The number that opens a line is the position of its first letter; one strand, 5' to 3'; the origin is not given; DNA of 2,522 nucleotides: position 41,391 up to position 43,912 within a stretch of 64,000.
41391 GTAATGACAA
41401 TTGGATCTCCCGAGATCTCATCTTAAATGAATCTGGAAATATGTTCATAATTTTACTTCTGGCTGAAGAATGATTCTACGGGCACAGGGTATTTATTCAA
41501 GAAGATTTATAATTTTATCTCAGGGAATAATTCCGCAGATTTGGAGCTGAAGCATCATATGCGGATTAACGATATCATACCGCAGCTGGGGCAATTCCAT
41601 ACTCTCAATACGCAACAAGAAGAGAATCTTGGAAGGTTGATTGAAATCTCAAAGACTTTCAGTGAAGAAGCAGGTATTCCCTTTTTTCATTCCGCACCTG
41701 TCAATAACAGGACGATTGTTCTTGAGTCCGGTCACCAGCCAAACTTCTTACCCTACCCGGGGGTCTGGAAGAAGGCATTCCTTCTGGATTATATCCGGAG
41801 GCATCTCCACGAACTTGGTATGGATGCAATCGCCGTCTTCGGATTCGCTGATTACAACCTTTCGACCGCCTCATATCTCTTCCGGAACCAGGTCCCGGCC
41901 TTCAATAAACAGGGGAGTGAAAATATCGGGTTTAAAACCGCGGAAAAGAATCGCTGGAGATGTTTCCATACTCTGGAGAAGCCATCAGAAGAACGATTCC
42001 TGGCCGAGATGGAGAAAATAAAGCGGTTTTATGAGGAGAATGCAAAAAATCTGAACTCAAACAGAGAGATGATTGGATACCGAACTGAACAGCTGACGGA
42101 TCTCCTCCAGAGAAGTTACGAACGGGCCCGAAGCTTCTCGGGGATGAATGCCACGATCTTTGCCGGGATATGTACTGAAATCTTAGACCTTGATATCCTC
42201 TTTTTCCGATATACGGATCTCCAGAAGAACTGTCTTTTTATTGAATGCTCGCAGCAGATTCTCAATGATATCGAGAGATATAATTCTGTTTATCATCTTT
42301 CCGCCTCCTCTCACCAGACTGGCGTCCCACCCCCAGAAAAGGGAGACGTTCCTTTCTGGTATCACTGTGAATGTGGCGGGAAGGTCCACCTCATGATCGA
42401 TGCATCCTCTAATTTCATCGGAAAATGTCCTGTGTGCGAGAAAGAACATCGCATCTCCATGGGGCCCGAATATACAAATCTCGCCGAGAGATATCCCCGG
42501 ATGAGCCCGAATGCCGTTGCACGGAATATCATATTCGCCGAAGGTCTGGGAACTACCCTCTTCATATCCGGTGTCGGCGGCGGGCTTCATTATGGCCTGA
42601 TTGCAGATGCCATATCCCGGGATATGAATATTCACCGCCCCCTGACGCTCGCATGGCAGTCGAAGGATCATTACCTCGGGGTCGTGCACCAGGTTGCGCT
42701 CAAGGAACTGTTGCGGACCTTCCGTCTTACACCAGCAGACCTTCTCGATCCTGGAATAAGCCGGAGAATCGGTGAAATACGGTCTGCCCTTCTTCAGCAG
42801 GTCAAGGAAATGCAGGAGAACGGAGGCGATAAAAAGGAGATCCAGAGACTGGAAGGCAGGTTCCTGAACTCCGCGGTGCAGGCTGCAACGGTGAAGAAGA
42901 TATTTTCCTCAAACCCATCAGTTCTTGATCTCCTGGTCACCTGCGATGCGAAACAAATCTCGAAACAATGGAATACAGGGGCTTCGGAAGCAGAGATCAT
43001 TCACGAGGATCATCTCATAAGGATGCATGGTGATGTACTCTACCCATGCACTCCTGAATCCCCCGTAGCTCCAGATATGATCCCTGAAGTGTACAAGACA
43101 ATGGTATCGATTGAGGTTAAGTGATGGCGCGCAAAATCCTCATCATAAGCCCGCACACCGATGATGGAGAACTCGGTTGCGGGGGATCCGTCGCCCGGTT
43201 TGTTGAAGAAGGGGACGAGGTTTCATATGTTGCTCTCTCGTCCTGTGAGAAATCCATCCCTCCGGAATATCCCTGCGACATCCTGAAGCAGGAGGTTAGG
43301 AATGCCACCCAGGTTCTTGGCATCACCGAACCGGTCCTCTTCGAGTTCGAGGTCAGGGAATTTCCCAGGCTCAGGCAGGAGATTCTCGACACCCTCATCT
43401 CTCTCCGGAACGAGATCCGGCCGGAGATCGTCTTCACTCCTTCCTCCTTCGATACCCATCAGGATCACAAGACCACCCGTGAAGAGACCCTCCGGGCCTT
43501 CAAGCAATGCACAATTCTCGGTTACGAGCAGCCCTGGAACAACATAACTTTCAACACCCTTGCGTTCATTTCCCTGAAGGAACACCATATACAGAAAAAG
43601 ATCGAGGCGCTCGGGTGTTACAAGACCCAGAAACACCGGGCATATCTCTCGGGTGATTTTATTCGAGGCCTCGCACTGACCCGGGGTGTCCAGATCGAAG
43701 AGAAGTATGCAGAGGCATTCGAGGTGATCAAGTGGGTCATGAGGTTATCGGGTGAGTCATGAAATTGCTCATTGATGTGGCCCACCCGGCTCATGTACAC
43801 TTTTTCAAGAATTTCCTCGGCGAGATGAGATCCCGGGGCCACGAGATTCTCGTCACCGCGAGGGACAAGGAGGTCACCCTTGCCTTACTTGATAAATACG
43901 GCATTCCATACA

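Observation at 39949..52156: Candidate pathway for amino-acid or acyl decoration of an archaeal surface glycan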

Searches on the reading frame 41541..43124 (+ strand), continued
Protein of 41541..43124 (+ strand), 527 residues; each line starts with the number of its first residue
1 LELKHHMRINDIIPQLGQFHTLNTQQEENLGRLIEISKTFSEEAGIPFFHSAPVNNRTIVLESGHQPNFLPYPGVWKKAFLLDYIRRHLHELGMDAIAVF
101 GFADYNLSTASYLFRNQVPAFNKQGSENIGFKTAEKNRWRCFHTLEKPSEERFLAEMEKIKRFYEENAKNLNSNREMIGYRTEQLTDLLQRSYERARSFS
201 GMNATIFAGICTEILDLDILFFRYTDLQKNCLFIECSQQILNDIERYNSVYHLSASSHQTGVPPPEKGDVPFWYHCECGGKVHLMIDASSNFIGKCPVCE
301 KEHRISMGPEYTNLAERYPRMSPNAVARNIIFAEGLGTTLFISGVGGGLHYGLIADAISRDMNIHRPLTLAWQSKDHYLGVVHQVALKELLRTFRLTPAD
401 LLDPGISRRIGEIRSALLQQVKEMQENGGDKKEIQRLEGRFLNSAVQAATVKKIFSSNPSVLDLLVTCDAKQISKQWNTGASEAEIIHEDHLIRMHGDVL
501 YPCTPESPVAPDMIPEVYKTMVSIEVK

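Call 67: search_protein_families(library=ncbifam, proteins=[L038:13112-13984:+, L039:12890-13849:+, L048:6161-7120:+, L015:5084-6013:-, L009:19812-20690:+, L010:895-1695:+, L016:135-1328:+, L006:1794-2660:+, L022:5916-6764:+, L050:4439-5296:-], max_evalue=1)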
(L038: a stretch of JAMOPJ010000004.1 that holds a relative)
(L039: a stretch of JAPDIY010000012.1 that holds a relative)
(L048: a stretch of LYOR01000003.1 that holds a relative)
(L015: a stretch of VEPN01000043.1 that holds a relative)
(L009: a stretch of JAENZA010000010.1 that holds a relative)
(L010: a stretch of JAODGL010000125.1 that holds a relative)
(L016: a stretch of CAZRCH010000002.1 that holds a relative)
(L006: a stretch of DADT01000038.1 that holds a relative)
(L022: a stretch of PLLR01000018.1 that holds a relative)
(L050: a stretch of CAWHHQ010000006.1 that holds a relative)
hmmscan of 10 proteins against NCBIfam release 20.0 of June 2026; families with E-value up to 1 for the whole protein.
L038:13112-13984:+ (291 aa): 0 families

L039:12890-13849:+ (320 aa): 0 families

L048:6161-7120:+ (320 aa): 1 family
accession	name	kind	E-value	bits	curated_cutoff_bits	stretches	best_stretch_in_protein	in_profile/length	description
TIGR03024.1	arch_PEF_CTERM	domain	0.3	11.4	23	1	291-309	1-19/25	PEF-CTERM sorting domain-containing protein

L015:5084-6013:- (310 aa): 2 families
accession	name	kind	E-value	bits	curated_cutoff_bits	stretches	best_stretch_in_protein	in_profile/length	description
TIGR03024.1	arch_PEF_CTERM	domain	4.5e-06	26.8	23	1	283-307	1-24/25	PEF-CTERM sorting domain-containing protein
NF002318.0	PRK01253.1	equivalog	0.06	13.1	55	1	2-34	22-52/55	preprotein translocase subunit Sec61beta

L009:19812-20690:+ (293 aa): 0 families

L010:895-1695:+ (267 aa): 0 families

L016:135-1328:+ (398 aa): 2 families
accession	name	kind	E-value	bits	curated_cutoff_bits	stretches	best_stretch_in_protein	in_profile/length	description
TIGR03024.1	arch_PEF_CTERM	domain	0.17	12.2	23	1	369-388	1-20/25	PEF-CTERM sorting domain-containing protein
TIGR03436.1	acidobact_VWFA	subfamily_domain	0.19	11.2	81.25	0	255-278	253-275/324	VWA domain-containing protein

L006:1794-2660:+ (289 aa): 2 families
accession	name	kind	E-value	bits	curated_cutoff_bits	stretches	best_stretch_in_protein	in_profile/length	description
TIGR03024.1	arch_PEF_CTERM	domain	0.0013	18.9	23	1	260-285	1-24/25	PEF-CTERM sorting domain-containing protein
TIGR04296.1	PEFG-CTERM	domain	0.029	14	25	1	260-282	2-23/30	PEFG-CTERM sorting domain-containing protein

L022:5916-6764:+ (283 aa): 2 families
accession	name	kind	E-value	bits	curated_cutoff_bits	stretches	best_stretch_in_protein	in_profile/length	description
TIGR04456.1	LruC_dom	domain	0.031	14.5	36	1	224-247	3-26/243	LruC domain-containing protein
TIGR04296.1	PEFG-CTERM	domain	0.14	11.8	25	1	255-276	3-23/30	PEFG-CTERM sorting domain-containing protein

L050:4439-5296:- (286 aa): 1 family
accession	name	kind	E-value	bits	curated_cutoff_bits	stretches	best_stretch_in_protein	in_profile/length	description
TIGR03024.1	arch_PEF_CTERM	domain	0.031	14.5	23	1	257-274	1-18/25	PEF-CTERM sorting domain-containing protein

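Call 70: search_protein_representatives(alignment_id=A1)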
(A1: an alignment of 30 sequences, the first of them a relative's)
Query: 30 sequences, 521 profile positions. Proteins with E-value up to 0.001 (for the whole library): 395; up to 1e-10: 277; up to 1e-30: 155. The best 150 are listed.
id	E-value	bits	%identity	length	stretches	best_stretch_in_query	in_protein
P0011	8.7e-226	767.0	-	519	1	1-520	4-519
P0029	4.6e-212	721.7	-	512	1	1-520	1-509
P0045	8.1e-207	704.4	-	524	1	3-520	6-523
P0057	8.4e-204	694.4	-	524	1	3-518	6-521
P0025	6.8e-201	684.8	-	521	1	1-520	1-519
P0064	2.1e-196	670.0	-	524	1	3-518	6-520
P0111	7.3e-192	655.0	-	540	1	3-519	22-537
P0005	1.6e-189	647.3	-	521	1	1-519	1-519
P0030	2.7e-189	646.6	-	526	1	10-520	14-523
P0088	6.7e-186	635.4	-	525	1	2-519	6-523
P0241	1.0e-184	631.5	-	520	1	3-519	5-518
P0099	3.3e-184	629.8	-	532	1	2-520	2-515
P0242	3.4e-176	603.3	-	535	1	3-519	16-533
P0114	8.1e-176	602.1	-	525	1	4-518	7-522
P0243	1.4e-173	594.7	-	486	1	13-519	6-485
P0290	6.9e-85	302.0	-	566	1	4-479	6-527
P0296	5.5e-71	256.2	-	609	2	15-439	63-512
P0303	6.6e-63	229.5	-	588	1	21-481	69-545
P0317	1.1e-54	202.3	-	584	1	14-475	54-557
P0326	1.7e-50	188.5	-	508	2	28-380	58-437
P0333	1.6e-48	182.1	-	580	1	17-477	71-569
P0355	4.0e-42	160.9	-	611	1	14-477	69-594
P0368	1.7e-34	135.7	-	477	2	12-365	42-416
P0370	9.9e-34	133.3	-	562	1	50-473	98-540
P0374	2.5e-32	128.6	-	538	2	14-390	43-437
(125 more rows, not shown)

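Call 71: search_protein_families(library=pfam, proteins=[P0290, P0296, P0303, P0317, P0333, P0355, P0370, P0374, P0368, P0326], max_evalue=1)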
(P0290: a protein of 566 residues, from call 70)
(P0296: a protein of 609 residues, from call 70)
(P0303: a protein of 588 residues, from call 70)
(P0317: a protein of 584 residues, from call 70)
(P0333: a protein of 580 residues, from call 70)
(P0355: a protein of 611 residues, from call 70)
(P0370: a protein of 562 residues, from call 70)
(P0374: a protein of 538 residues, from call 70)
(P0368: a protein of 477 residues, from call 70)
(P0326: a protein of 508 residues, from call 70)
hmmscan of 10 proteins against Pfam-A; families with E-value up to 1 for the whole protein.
P0290 (566 aa): 3 families
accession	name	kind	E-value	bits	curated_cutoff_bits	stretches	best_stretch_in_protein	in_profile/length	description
PF07246.16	Phlebovirus_NSM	-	0.034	14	27.2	1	420-516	158-258/264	Phlebovirus nonstructural protein NS-M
PF01044.25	Vinculin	-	0.045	12.5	38.1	1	397-496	230-327/852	Vinculin family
PF21356.2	Vps27_GAT-like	-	0.095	13.4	27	1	23-57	20-54/71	Vacuolar protein sorting-associated protein 27, GAT-like domain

P0296 (609 aa): 1 family
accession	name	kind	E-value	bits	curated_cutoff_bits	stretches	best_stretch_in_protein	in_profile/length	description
PF10079.15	Rossmann-like_BshC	-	0.3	10.8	27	0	58-115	36-95/380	Bacillithiol biosynthesis BshC, N-terminal Rossmann-like domain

P0303 (588 aa): 2 families
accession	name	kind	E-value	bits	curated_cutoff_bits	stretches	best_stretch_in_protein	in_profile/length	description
PF10079.15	Rossmann-like_BshC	-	0.00052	19.9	27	1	55-150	36-131/380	Bacillithiol biosynthesis BshC, N-terminal Rossmann-like domain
PF19127.6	Choline_bind_3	-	0.19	12.2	27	1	349-363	12-26/47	Choline-binding repeat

P0317 (584 aa): 1 family
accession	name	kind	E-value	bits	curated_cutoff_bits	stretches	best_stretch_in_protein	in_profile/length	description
PF10079.15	Rossmann-like_BshC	-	1.1e-09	38.6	27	1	46-148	33-140/380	Bacillithiol biosynthesis BshC, N-terminal Rossmann-like domain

P0333 (580 aa): 0 families

P0355 (611 aa): 2 families
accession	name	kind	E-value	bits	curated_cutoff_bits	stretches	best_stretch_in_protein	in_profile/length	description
PF15714.11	SpoVT_C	-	0.021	15.3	27.5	1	27-90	5-68/128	Stage V sporulation protein T C-terminal, transcription factor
PF10079.15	Rossmann-like_BshC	-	0.022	14.6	27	1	59-175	43-146/380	Bacillithiol biosynthesis BshC, N-terminal Rossmann-like domain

P0370 (562 aa): 1 family
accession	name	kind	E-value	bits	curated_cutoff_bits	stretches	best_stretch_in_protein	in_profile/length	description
PF10079.15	Rossmann-like_BshC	-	6.4e-08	32.8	27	1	216-430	168-375/380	Bacillithiol biosynthesis BshC, N-terminal Rossmann-like domain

P0374 (538 aa): 2 families
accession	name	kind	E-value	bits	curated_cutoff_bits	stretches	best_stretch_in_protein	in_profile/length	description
PF10079.15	Rossmann-like_BshC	-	0.003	17.4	27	1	37-98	43-97/380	Bacillithiol biosynthesis BshC, N-terminal Rossmann-like domain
PF24984.1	HEAT_EF3_GNC1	-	0.14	13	27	1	42-86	36-80/91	Elongation factor 3/GNC1 HEAT repeat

P0368 (477 aa): 2 families
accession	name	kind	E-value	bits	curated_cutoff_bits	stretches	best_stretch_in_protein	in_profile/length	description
PF24915.1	Spectrin_SESTD1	-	0.005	17.7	27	1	21-95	8-81/110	SESTD1-like, spectrin repeat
PF22099.1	MRS2-like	-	0.046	13.4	27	1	19-93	119-191/241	Magnesium transporter MRS2-like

P0326 (508 aa): 4 families
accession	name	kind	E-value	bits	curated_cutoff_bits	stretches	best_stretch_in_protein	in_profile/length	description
PF10079.15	Rossmann-like_BshC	-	0.0006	19.7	27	1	62-136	61-135/380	Bacillithiol biosynthesis BshC, N-terminal Rossmann-like domain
PF03118.21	RNA_pol_A_CTD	-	0.062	13.5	23.8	1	345-373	22-50/67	Bacterial RNA polymerase, alpha chain C terminal domain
PF18538.6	DUF5624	-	0.18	12.3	25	1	183-241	28-82/129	Domain of unknown function (DUF5624)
PF13907.11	CHD1-like_C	-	0.22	12.4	28.3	1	187-270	8-85/96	Chromodomain-helicase-DNA-binding protein 1-like, C-terminal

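Call 78: find_related_loci(query=A6, collection=metagenome_contigs, flank=10000)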
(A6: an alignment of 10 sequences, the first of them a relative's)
Query A6 (279 aa) in metagenome_contigs; peptide patterns used: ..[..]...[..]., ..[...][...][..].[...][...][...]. (x = any residue, [..] = any of these).
114 stretches matched a pattern; 64 encode a relative of the query (tblastn E <= 1e-3); 64 distinct loci.
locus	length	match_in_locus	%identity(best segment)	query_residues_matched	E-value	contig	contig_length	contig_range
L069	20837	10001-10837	100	1-279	3e-180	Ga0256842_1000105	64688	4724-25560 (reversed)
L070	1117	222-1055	73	1-278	4e-136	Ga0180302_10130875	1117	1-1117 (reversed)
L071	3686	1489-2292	71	8-276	9e-120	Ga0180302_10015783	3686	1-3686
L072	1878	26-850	69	1-278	1e-122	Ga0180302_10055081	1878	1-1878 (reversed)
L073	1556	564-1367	62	11-278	2e-116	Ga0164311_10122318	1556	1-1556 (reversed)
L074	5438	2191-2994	51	11-279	2e-85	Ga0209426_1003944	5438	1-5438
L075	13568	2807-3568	57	22-277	3e-84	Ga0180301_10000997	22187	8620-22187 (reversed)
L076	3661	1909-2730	51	6-279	3e-82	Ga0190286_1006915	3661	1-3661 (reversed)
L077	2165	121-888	52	23-278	3e-84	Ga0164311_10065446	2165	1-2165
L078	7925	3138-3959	51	6-279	8e-81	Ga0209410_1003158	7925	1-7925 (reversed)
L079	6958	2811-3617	46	11-279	5e-78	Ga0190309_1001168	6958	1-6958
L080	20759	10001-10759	48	25-279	5e-76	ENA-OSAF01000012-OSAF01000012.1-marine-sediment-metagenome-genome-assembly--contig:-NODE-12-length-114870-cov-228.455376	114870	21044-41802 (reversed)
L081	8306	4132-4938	48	11-279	3e-76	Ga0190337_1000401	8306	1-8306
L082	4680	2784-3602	45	7-278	8e-76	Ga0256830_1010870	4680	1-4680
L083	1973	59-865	47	11-279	5e-78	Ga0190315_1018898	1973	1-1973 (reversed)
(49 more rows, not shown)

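Call 89: find_homologous_proteins(query=A6, max_evalue=1e-8)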
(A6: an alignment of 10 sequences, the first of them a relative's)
Query A6 (10 sequences) (279 aa, profile of the alignment): 293 proteins with E <= 1e-8 among 8000 candidates; the best 120 are listed.
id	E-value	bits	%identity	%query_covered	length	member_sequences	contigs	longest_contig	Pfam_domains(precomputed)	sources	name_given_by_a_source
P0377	9.1e-118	411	50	92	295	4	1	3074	PF09721.16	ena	-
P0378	2.8e-117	409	48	92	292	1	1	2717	PF09721.16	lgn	-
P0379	1.9e-116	407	57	92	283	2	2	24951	PF09721.16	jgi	-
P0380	4.5e-116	405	51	98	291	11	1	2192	PF09721.16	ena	-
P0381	2.9e-114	399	100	99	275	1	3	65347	PF09721.16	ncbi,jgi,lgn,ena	-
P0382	1.4e-113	397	56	94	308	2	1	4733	PF09721.16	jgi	-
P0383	2.1e-112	393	49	99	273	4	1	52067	PF09721.16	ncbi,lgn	-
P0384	6.0e-108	379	70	92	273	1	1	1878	PF09721.16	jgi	-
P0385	1.3e-107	378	71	96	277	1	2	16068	PF09721.16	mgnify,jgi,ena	mgnify:CR=1 FL=1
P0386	3.0e-107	376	62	96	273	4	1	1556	PF09721.16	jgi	-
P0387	7.2e-107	375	50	99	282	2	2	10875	PF09721.16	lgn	-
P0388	2.7e-106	373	48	91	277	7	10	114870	PF09721.16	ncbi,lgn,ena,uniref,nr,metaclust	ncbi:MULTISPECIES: archaeosortase C [unclassified Archaeoglobus]|uniref:archaeosortase C n=1 Tax=unc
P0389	5.4e-106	372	52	92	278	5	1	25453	PF09721.16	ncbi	ncbi:archaeosortase C [Candidatus Alkanophaga liquidiphilum]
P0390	1.4e-105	371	59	98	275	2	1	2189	PF09721.16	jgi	-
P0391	1.7e-103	364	49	98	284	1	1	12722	PF09721.16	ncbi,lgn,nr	ncbi:MAG: archaeosortase C [Archaeoglobus sp.]|nr:archaeosortase C [Archaeoglobus sp.]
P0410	1.6e-85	305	46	98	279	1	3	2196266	PF09721.16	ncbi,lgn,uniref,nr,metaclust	ncbi:Exosortase EpsH-related protein [Ferroglobus placidus DSM 10642]|uniref:Exosortase EpsH-related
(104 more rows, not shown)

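Call 90: find_encoding_contigs(protein=P0410, flank=10000, max_places=1)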
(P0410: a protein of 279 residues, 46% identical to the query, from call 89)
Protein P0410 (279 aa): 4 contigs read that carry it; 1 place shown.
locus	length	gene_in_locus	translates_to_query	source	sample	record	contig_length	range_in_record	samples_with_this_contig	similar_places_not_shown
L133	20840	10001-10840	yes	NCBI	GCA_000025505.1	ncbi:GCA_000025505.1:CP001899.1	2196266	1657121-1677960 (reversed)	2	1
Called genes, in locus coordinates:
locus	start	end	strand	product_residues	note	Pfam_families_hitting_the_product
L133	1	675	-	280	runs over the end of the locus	PF01874:CitG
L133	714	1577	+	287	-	PF01040:UbiA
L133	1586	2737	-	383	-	PF00083:Sugar_tr (weak), PF01306:LacY_symp (weak), PF07690:MFS_1, PF12832:MFS_1_like, PF07690:MFS_1, PF05977:MFS_3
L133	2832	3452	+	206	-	PF24381:DUF7537 (weak)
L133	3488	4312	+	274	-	PF00892:EamA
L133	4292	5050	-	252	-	PF02673:BacA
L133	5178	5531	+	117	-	-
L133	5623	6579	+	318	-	PF00953:Glycos_transf_4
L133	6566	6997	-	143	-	-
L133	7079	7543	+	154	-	PF04892:VanZ-LLP1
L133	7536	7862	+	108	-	PF07760:DUF1616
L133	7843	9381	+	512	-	-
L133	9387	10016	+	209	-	PF02585:PIG-L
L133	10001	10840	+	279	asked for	PF09721:Exosortase_EpsH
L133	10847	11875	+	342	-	PF04007:DUF354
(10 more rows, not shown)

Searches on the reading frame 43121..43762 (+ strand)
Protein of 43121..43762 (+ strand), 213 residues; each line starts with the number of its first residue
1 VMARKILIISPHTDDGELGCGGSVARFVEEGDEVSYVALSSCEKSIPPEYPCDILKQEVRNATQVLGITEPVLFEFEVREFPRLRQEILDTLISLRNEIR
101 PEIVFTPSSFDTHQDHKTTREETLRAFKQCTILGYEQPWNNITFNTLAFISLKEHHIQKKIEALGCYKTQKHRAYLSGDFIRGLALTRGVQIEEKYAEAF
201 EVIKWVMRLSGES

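Call 3: search_protein_families(library=pfam, proteins=[window:43121-43762:+], max_evalue=0.01)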
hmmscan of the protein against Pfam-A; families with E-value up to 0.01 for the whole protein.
window:43121-43762:+ (213 aa): 1 family
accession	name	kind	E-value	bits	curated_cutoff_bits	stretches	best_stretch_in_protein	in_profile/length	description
PF02585.22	PIG-L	-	2.3e-20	73.8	28.2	1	7-126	1-128/129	GlcNAc-PI de-N-acetylase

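Call 5: search_protein_families(library=ncbifam, proteins=[window:43121-43762:+], max_evalue=0.1)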
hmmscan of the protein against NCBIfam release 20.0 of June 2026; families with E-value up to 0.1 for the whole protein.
window:43121-43762:+ (213 aa): 4 families
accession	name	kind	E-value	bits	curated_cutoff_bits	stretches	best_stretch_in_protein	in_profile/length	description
TIGR04001.1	thiol_BshB1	equivalog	1.8e-19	70.4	182.5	1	5-138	3-133/226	bacillithiol biosynthesis deacetylase BshB1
TIGR04000.1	thiol_BshB2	equivalog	3.5e-10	39.9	195.25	1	4-170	1-176/217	bacillithiol biosynthesis deacetylase BshB2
NF002557.0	PRK02122.1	subfamily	2e-06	26.2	384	1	3-35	370-402/653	glucosamine-6-phosphate deaminase-like protein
TIGR03445.1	mycothiol_MshB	equivalog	0.0016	18.3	224.35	0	7-42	1-36/284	N-acetyl-1-D-myo-inositol-2-amino-2-deoxy-alpha-D-glucopyranoside deacetylase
